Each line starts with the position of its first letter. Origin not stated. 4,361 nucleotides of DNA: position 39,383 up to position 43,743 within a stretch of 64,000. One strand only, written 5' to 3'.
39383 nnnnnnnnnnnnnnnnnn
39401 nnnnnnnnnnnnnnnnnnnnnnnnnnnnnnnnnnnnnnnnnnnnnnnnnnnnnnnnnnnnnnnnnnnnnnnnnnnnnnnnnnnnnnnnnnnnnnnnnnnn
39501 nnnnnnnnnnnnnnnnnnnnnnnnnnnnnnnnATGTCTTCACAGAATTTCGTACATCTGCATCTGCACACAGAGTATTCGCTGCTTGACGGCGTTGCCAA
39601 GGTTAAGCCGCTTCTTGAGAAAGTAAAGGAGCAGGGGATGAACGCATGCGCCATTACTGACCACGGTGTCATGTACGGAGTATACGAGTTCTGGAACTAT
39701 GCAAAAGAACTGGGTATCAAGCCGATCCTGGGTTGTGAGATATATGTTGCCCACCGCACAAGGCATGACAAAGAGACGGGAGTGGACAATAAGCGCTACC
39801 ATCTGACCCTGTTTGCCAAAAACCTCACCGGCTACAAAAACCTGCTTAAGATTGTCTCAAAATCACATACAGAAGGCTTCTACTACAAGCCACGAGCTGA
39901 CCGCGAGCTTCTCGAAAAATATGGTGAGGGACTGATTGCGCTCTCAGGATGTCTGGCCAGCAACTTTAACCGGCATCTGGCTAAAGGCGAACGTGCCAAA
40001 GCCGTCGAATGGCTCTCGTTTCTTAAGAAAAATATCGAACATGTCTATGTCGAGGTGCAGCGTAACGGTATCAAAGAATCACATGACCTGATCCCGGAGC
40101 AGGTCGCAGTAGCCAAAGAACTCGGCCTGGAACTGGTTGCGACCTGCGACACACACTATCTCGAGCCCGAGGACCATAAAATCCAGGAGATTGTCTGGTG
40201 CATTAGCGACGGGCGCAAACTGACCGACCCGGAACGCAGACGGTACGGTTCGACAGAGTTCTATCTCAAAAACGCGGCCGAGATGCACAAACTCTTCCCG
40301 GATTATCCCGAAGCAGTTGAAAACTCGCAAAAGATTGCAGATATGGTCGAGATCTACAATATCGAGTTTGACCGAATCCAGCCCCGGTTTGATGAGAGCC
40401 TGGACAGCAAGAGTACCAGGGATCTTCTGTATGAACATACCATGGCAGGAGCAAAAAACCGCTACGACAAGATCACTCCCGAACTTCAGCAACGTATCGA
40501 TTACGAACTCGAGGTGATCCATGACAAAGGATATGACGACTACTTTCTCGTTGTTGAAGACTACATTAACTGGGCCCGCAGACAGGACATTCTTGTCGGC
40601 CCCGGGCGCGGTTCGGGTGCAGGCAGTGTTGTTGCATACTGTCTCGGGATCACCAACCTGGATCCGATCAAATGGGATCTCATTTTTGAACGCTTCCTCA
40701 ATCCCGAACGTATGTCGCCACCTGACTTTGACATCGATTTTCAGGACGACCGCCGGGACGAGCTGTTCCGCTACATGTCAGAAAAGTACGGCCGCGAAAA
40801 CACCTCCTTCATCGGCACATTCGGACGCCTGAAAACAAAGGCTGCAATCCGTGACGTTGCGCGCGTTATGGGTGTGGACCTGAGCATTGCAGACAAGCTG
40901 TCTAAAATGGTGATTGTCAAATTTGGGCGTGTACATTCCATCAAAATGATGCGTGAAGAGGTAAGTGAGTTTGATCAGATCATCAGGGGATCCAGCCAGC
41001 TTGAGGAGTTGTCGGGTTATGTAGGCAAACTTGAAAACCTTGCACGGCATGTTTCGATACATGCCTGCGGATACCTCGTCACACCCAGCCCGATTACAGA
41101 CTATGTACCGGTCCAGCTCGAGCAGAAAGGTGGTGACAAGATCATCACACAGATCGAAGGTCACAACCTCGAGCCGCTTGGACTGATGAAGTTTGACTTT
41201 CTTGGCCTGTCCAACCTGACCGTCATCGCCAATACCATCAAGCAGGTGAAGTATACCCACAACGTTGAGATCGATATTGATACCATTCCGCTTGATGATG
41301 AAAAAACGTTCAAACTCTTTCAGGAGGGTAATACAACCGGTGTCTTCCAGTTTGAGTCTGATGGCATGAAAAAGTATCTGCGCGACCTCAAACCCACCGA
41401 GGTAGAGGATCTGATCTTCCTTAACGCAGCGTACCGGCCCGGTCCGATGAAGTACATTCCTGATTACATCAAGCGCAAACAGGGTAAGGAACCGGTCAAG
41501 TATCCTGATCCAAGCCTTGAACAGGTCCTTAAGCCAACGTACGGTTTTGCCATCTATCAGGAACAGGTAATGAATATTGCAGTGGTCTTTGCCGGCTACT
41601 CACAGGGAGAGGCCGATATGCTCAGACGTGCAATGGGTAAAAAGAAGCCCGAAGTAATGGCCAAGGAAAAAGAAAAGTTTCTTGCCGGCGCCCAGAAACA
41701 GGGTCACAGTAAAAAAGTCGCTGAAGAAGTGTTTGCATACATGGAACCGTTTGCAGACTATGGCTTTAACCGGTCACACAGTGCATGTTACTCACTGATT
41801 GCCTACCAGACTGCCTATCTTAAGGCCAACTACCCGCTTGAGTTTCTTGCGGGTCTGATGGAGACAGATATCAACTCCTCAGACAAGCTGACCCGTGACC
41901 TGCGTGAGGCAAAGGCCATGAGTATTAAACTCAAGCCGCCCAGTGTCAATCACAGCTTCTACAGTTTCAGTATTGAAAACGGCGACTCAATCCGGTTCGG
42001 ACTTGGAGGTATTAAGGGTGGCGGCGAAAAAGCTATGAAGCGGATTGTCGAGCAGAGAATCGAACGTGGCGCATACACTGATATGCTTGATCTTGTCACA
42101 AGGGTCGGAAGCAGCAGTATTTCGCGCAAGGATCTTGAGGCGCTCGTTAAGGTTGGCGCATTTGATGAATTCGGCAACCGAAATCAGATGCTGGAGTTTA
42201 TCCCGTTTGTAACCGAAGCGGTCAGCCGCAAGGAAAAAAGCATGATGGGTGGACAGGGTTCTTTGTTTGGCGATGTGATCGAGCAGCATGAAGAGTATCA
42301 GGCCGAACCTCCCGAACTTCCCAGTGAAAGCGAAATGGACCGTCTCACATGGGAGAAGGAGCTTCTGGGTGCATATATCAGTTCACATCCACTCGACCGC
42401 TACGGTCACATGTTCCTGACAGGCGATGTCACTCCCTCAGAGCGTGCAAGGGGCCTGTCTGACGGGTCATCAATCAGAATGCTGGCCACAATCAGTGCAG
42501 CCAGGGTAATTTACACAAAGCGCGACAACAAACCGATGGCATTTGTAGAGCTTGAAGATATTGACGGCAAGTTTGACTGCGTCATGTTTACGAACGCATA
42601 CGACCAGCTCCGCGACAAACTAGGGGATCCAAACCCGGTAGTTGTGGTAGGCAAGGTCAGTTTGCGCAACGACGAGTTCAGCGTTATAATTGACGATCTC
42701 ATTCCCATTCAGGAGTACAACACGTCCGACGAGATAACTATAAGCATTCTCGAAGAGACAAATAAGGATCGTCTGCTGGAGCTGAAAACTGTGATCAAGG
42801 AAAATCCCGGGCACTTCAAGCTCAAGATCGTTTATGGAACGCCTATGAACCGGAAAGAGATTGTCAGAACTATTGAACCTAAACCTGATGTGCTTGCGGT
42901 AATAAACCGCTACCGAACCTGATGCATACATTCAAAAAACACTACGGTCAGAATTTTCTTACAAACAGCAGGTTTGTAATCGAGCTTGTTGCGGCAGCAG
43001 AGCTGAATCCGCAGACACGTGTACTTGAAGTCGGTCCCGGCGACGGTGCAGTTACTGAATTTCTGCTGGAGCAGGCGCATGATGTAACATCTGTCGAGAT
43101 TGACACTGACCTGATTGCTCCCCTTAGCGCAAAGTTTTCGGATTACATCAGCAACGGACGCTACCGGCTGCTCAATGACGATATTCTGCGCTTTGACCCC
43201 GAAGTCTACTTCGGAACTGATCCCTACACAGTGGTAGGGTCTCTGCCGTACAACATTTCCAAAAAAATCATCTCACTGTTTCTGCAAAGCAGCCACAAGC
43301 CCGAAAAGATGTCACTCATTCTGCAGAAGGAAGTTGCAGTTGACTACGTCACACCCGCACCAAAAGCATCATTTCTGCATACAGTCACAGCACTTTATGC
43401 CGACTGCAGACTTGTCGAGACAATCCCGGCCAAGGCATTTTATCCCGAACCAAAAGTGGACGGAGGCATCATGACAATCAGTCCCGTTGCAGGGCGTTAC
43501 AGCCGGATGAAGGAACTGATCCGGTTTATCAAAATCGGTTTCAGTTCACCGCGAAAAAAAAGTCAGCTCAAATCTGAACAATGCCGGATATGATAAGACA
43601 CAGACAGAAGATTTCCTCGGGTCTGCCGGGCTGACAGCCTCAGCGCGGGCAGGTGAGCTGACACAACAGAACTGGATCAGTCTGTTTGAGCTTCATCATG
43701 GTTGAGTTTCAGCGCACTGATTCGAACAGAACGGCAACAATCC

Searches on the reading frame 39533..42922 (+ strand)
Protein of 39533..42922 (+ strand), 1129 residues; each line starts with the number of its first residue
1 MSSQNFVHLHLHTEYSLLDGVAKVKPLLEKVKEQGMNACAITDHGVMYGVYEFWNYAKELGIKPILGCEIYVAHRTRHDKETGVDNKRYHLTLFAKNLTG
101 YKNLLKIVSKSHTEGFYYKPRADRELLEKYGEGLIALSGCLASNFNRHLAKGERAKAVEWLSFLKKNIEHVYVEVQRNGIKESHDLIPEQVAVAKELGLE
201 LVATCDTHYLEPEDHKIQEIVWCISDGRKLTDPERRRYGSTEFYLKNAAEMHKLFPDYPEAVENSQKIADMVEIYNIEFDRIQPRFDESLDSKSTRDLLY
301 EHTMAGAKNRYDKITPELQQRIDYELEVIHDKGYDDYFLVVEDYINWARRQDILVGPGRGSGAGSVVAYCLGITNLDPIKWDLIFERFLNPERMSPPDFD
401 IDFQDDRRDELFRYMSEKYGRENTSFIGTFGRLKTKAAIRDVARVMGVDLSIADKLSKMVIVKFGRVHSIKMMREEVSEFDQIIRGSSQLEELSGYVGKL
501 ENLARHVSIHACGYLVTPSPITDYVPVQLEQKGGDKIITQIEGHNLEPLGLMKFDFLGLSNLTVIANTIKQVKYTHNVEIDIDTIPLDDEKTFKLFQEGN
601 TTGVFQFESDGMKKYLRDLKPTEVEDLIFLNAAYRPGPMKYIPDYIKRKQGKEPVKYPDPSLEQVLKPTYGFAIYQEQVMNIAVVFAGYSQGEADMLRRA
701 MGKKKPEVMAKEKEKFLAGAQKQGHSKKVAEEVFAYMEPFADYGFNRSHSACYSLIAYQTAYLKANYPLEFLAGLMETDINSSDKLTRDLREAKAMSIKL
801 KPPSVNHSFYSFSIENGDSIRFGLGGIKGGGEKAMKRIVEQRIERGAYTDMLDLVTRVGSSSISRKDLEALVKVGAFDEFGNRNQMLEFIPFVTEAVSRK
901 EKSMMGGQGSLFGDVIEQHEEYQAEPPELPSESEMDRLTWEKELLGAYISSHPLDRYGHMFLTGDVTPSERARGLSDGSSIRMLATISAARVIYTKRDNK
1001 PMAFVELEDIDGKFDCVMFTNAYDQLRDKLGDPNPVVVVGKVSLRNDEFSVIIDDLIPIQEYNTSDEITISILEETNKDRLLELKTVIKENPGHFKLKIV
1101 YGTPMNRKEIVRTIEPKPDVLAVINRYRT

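Call 11: search_protein_families(library=ncbifam, proteins=[window:39533-42922:+])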
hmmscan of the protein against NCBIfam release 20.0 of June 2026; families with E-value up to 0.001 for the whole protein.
window:39533-42922:+ (1129 aa): 14 families
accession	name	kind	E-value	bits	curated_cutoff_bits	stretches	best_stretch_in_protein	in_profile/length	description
NF004226.0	PRK05673.1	equivalog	0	1246.4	1002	1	1-1109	1-1115/1146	DNA polymerase III subunit alpha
NF005298.0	PRK06826.1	equivalog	0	1211.7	1260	1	4-1109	3-1122/1151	DNA polymerase III subunit alpha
TIGR00594.1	polc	superfamily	0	1189.7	434.35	1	6-1019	1-1022/1022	DNA polymerase III subunit alpha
NF005617.0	PRK07374.1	equivalog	2.5e-276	919.9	1653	1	5-1063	2-1084/1170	DNA polymerase III subunit alpha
NF005377.0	PRK06920.1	equivalog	1.1e-273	911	1806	1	5-1111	2-1080/1108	DNA polymerase III subunit alpha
NF005582.0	PRK07279.1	equivalog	3.6e-203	677.5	1279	2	195-1102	144-1000/1033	DNA polymerase III subunit alpha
NF005516.0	PRK07135.1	equivalog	2.1e-200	668.3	1084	2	265-1029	196-947/974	DNA polymerase III DnaE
NF004225.0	PRK05672.1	subfamily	1.5e-192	642.4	939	1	3-1060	3-1033/1047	error-prone DNA polymerase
NF004550.0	PRK05898.1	equivalog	2.8e-192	641.4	1182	2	208-901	144-831/971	DNA polymerase III subunit alpha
NF007079.0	PRK09532.1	equivalog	1.5e-190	635.5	1525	1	5-746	2-777/876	DNA polymerase III subunit alpha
NF005616.0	PRK07373.1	equivalog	1.2e-66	225.1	646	1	742-1094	35-394/449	DNA polymerase III subunit alpha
NF001688.0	PRK00448.1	equivalog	1e-59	202.2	873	2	86-380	612-914/1445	PolC-type DNA polymerase III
TIGR01405.1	polC_Gram_pos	equivalog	1.7e-53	181.7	1043.45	2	85-379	377-678/1211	DNA polymerase III subunit alpha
NF041577.1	nside_bi_sphtase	equivalog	1.7e-06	27.4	400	1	7-77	4-72/276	3',5'-nucleoside bisphosphate phosphatase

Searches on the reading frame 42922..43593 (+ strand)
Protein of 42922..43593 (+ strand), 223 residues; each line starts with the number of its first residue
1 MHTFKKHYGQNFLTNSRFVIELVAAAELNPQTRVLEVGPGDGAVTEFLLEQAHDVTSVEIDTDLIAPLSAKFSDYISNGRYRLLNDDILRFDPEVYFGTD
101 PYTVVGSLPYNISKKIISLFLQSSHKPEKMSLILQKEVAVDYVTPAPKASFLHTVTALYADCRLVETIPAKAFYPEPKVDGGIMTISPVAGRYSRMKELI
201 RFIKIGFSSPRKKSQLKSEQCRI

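Call 11: search_protein_families(library=ncbifam, proteins=[window:42922-43593:+])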
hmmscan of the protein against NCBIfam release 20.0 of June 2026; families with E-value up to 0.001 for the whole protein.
window:42922-43593:+ (223 aa): 27 families (the best 25 are shown)
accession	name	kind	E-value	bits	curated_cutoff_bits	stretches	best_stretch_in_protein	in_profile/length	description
TIGR00755.1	ksgA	equivalog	4.5e-47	160.5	171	1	3-215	2-213/256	16S rRNA (adenine(1518)-N(6)/adenine(1519)-N(6))-dimethyltransferase RsmA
NF000499.2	Erm23S_rRNA_broad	equivalog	9.4e-40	136.5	212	1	9-213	2-200/244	23S ribosomal RNA methyltransferase Erm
NF000337.1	erm_SHROVE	exception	8.1e-25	87.5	320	1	6-187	4-177/248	ErmE/ErmH/ErmO/ErmR family 23S rRNA (adenine(2058)-N(6))-methyltransferase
NF011486.0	PRK14896.1-1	equivalog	1.4e-24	86.7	450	1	9-212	27-227/284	16S ribosomal RNA methyltransferase A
NF042938.1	Erm55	exception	1.9e-20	73.1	525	1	5-188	8-179/270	23S rRNA (adenine(2058)-N(6))-methyltransferase Erm(55)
NF045543.1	erm_G_23S_MT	exception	3.8e-18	66.1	515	1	8-186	8-176/244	23S rRNA (adenine(2058)-N(6))-methyltransferase Erm(G)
NF000411.1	Erm45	exception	2.3e-17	63.7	525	1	7-183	6-172/245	23S rRNA (adenine(2058)-N(6))-methyltransferase Erm(45)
NF042988.1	Erm46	exception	5.9e-17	61.8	503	1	5-187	8-178/255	23S rRNA (adenine(2058)-N(6))-methyltransferase Erm(46)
NF012222.1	erm_A_23S_MT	exception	7.7e-17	61.6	475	1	8-184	8-174/243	23S rRNA (adenine(2058)-N(6))-methyltransferase Erm(A)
NF012219.1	erm_C_23S_MT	exception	2.8e-16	59.8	530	1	8-194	8-184/244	23S rRNA (adenine(2058)-N(6))-methyltransferase Erm(C)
NF012220.1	erm_B_23S_MT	exception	2.9e-16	59.7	525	1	7-184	6-173/245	23S rRNA (adenine(2058)-N(6))-methyltransferase Erm(B)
NF000412.1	Erm43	exception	1.3e-15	57.6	500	1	8-184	8-174/243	23S rRNA (adenine(2058)-N(6))-methyltransferase Erm(43)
NF012218.0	erm_38_23S_MT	exception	1.6e-14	53.6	800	1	3-187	6-186/386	23S rRNA (adenine(2058)-N(6))-methyltransferase Erm(38)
NF000047.1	ErmV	exception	1.8e-13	50.5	500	1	9-187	12-184/259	23S rRNA (adenine(2058)-N(6))-methyltransferase Erm(V)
NF000077.1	Erm42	exception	5.3e-13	48.9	600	1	4-162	14-165/303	23S rRNA (adenine(2058)-N(6))-methyltransferase Erm(42)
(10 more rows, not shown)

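Call 80: search_protein_families(library=ncbifam, proteins=[window:42922-43593:+], max_evalue=0.00001)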
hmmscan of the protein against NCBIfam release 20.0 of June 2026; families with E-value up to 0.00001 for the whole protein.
window:42922-43593:+ (223 aa): 22 families
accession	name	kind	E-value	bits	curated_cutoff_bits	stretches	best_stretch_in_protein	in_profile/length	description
TIGR00755.1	ksgA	equivalog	4.5e-47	160.5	171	1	3-215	2-213/256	16S rRNA (adenine(1518)-N(6)/adenine(1519)-N(6))-dimethyltransferase RsmA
NF000499.2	Erm23S_rRNA_broad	equivalog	9.4e-40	136.5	212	1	9-213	2-200/244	23S ribosomal RNA methyltransferase Erm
NF000337.1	erm_SHROVE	exception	8.1e-25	87.5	320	1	6-187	4-177/248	ErmE/ErmH/ErmO/ErmR family 23S rRNA (adenine(2058)-N(6))-methyltransferase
NF011486.0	PRK14896.1-1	equivalog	1.4e-24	86.7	450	1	9-212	27-227/284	16S ribosomal RNA methyltransferase A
NF042938.1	Erm55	exception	1.9e-20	73.1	525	1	5-188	8-179/270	23S rRNA (adenine(2058)-N(6))-methyltransferase Erm(55)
NF045543.1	erm_G_23S_MT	exception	3.8e-18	66.1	515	1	8-186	8-176/244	23S rRNA (adenine(2058)-N(6))-methyltransferase Erm(G)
NF000411.1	Erm45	exception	2.3e-17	63.7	525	1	7-183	6-172/245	23S rRNA (adenine(2058)-N(6))-methyltransferase Erm(45)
NF042988.1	Erm46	exception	5.9e-17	61.8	503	1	5-187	8-178/255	23S rRNA (adenine(2058)-N(6))-methyltransferase Erm(46)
NF012222.1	erm_A_23S_MT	exception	7.7e-17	61.6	475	1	8-184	8-174/243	23S rRNA (adenine(2058)-N(6))-methyltransferase Erm(A)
NF012219.1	erm_C_23S_MT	exception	2.8e-16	59.8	530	1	8-194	8-184/244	23S rRNA (adenine(2058)-N(6))-methyltransferase Erm(C)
NF012220.1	erm_B_23S_MT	exception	2.9e-16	59.7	525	1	7-184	6-173/245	23S rRNA (adenine(2058)-N(6))-methyltransferase Erm(B)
NF000412.1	Erm43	exception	1.3e-15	57.6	500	1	8-184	8-174/243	23S rRNA (adenine(2058)-N(6))-methyltransferase Erm(43)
NF012218.0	erm_38_23S_MT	exception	1.6e-14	53.6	800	1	3-187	6-186/386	23S rRNA (adenine(2058)-N(6))-methyltransferase Erm(38)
NF000047.1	ErmV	exception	1.8e-13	50.5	500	1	9-187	12-184/259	23S rRNA (adenine(2058)-N(6))-methyltransferase Erm(V)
NF000077.1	Erm42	exception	5.3e-13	48.9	600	1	4-162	14-165/303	23S rRNA (adenine(2058)-N(6))-methyltransferase Erm(42)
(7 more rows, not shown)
